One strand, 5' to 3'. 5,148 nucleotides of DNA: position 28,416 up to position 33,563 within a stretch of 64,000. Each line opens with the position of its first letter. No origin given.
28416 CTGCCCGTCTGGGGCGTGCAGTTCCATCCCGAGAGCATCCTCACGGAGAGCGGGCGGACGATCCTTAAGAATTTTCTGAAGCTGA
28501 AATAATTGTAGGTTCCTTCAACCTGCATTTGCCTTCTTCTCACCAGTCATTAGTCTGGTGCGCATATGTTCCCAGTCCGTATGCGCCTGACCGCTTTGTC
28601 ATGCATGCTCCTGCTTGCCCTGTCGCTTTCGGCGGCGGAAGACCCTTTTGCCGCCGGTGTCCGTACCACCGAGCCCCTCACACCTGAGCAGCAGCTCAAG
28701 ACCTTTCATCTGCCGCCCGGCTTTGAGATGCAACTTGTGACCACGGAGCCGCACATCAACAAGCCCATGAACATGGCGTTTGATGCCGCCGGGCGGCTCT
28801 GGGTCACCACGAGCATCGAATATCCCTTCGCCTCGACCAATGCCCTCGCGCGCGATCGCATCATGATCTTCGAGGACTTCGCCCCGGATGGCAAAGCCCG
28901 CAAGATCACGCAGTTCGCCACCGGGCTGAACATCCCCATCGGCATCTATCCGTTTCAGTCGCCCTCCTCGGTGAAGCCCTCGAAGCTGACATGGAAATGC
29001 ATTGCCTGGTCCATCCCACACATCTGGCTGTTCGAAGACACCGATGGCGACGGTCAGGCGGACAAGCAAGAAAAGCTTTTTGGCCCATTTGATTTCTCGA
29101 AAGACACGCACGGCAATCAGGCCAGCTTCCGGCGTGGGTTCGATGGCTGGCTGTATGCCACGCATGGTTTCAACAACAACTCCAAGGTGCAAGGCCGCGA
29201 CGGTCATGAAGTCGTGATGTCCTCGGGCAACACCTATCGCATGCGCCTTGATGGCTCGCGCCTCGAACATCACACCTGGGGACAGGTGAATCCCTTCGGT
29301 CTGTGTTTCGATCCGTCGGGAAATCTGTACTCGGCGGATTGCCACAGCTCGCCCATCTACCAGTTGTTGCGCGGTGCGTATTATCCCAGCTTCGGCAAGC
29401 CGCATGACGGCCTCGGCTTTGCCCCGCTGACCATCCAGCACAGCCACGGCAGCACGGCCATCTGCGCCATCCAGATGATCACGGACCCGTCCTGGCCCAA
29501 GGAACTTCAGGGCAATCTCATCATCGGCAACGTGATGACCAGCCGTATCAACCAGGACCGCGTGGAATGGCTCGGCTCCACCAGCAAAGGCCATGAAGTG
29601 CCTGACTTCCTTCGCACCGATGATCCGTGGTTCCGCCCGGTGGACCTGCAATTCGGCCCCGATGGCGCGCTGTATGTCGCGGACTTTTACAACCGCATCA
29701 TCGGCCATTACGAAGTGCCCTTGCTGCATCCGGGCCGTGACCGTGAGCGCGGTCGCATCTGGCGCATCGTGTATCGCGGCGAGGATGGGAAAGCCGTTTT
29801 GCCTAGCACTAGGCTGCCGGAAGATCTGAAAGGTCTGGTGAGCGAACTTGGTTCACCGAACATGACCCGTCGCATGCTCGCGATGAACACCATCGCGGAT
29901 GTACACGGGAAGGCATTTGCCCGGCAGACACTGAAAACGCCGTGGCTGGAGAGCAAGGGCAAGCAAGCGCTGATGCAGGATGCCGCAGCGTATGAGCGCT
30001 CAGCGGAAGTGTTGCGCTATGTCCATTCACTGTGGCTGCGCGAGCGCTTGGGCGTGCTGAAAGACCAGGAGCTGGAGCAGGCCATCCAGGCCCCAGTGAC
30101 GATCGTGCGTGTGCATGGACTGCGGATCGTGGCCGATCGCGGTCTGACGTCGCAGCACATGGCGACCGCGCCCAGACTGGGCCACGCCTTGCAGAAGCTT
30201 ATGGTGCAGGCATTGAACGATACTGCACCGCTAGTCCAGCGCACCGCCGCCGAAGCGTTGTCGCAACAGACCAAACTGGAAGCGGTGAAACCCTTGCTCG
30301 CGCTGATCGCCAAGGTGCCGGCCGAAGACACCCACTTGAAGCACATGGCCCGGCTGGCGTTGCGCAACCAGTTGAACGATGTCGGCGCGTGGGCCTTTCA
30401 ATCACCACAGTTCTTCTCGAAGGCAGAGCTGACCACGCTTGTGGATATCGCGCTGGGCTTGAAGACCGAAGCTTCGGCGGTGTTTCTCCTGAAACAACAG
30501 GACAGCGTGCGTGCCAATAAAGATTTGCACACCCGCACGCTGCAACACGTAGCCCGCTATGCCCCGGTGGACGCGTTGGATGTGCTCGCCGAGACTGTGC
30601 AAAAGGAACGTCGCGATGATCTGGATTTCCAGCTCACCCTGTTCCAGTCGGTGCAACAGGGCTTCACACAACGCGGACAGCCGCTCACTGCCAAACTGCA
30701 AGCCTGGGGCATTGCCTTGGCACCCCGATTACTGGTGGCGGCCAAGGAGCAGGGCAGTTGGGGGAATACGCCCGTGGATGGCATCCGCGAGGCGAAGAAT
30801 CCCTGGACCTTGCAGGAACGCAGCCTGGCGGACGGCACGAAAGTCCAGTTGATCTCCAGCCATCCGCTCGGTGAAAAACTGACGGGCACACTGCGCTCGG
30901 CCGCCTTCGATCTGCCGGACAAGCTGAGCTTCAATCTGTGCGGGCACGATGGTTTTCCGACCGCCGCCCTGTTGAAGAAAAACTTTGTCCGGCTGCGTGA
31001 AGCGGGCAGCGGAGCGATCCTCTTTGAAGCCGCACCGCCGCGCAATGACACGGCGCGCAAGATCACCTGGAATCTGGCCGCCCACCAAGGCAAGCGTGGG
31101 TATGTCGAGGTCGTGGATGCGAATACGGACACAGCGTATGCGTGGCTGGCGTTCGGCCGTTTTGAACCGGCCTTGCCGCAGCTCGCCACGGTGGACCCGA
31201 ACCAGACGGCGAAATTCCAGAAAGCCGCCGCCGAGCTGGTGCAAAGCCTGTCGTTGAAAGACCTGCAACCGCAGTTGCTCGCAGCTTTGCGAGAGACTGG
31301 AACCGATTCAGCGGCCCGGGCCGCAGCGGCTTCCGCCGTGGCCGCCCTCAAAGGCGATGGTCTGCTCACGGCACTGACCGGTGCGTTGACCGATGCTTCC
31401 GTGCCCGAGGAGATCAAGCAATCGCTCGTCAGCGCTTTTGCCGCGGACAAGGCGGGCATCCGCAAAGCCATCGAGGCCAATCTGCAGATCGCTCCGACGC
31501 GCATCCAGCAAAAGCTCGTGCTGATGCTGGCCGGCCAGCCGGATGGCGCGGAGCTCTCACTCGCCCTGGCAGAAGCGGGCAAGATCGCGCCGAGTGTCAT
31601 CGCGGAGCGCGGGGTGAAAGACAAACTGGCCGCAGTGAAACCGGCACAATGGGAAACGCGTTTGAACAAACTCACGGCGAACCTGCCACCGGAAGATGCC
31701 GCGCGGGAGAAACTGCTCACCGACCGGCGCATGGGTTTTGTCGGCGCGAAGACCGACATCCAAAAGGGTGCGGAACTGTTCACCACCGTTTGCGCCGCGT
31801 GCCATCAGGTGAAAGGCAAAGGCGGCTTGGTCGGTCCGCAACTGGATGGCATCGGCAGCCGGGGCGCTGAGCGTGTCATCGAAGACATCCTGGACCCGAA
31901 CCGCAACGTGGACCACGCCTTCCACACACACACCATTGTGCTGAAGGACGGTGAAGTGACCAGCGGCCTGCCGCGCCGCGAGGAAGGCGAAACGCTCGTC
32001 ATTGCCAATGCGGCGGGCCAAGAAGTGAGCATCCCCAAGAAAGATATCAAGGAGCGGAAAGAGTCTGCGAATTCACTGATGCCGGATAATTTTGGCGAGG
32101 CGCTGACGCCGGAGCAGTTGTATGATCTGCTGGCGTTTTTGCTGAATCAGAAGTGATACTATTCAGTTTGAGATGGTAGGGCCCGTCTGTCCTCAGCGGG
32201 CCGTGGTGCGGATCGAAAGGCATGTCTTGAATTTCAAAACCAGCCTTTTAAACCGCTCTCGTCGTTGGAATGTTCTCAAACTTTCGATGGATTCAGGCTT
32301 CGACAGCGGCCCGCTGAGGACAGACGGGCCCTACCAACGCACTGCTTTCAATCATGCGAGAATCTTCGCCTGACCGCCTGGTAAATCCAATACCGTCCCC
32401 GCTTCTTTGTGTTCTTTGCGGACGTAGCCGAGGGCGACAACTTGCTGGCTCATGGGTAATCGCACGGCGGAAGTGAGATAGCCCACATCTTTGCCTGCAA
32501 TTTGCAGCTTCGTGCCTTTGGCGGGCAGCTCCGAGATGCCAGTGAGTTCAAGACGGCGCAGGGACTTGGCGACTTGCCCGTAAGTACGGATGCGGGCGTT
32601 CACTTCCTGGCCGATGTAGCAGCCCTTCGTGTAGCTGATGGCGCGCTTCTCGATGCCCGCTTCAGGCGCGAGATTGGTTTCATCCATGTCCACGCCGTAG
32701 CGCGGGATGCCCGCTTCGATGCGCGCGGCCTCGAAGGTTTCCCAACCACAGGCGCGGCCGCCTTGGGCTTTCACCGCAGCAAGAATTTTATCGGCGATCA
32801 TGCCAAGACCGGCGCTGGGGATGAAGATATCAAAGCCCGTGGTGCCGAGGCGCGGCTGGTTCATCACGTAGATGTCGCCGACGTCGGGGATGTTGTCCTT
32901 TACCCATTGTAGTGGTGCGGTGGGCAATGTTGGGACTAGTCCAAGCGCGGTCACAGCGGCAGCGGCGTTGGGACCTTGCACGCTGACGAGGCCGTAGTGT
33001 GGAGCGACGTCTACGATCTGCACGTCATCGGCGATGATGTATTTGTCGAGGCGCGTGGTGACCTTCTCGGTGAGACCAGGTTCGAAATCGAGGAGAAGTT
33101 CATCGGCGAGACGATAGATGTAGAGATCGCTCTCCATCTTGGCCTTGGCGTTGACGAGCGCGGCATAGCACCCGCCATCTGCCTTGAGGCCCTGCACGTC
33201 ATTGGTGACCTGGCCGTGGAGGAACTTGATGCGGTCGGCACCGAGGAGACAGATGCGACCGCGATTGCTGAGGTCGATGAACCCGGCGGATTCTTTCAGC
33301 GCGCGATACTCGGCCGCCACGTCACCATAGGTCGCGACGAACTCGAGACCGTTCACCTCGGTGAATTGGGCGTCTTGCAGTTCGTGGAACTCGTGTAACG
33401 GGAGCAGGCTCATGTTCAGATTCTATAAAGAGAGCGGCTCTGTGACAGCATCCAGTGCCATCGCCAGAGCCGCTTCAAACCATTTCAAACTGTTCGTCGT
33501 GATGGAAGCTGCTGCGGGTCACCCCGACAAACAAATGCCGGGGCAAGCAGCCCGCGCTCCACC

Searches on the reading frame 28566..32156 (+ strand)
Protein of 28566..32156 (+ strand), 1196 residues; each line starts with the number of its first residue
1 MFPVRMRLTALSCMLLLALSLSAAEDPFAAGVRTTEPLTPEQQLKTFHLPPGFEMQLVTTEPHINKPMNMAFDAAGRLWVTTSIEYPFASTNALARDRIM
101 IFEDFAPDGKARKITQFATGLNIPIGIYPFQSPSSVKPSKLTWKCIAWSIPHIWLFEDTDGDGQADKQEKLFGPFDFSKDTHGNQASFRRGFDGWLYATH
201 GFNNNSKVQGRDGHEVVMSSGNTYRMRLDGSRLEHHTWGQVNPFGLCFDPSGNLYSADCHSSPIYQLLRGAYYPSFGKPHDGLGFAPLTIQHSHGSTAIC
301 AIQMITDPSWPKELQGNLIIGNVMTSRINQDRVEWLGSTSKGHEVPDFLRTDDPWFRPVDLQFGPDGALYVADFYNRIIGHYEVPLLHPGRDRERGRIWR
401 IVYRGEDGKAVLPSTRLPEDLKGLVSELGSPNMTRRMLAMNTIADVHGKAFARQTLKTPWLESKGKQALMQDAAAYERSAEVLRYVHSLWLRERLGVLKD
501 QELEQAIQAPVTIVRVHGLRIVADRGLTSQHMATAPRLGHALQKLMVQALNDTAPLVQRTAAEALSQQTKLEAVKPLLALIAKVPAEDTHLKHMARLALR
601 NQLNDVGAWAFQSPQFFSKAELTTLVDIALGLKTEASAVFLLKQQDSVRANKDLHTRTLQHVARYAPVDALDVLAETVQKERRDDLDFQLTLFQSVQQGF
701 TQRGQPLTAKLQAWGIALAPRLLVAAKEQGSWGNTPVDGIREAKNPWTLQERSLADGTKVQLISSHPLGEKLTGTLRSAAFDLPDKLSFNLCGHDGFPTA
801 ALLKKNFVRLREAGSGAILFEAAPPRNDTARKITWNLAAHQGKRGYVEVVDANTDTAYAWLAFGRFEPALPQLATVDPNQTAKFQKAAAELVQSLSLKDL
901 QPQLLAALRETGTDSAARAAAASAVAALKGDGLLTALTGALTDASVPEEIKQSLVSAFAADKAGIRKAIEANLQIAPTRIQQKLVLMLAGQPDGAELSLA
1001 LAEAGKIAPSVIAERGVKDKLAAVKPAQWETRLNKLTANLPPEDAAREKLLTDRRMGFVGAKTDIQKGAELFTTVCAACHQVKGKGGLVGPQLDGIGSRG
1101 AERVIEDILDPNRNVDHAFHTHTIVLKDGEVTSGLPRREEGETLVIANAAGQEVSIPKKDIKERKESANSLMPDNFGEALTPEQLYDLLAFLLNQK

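Call 17: search_protein_families(library=pfam, proteins=[window:28566-32156:+], max_evalue=0.001)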
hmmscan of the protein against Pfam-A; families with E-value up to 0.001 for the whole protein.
window:28566-32156:+ (1196 aa): 4 families
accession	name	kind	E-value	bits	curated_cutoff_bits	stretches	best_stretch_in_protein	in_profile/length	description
PF23500.1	DUF7133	-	2.3e-70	238.3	27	1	40-403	2-383/385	Domain of unknown function (DUF7133)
PF00034.26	Cytochrom_C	-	6.1e-11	43.9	21.3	1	1065-1114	1-51/90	Cytochrome c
PF13646.12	HEAT_2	-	1.2e-06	29.2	27.7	0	540-584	29-74/88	HEAT repeats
PF13442.11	Cytochrome_CBB3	-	5.7e-05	23.8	27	0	1064-1099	2-33/68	Cytochrome C oxidase, cbb3-type, subunit III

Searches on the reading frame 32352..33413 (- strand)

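Call 17: search_protein_families(library=pfam, proteins=[window:32352-33413:-], max_evalue=0.001)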
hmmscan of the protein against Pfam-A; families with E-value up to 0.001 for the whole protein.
window:32352-33413:- (353 aa): 2 families
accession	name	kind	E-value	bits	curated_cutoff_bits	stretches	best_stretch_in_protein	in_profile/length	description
PF01571.26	GCV_T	-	1.1e-41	143.2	25.6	1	6-255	1-253/255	Aminomethyltransferase folate-binding domain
PF08669.17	GCV_T_C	-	2.3e-06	27.8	25.9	1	285-343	3-61/80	Glycine cleavage T-protein C-terminal barrel domain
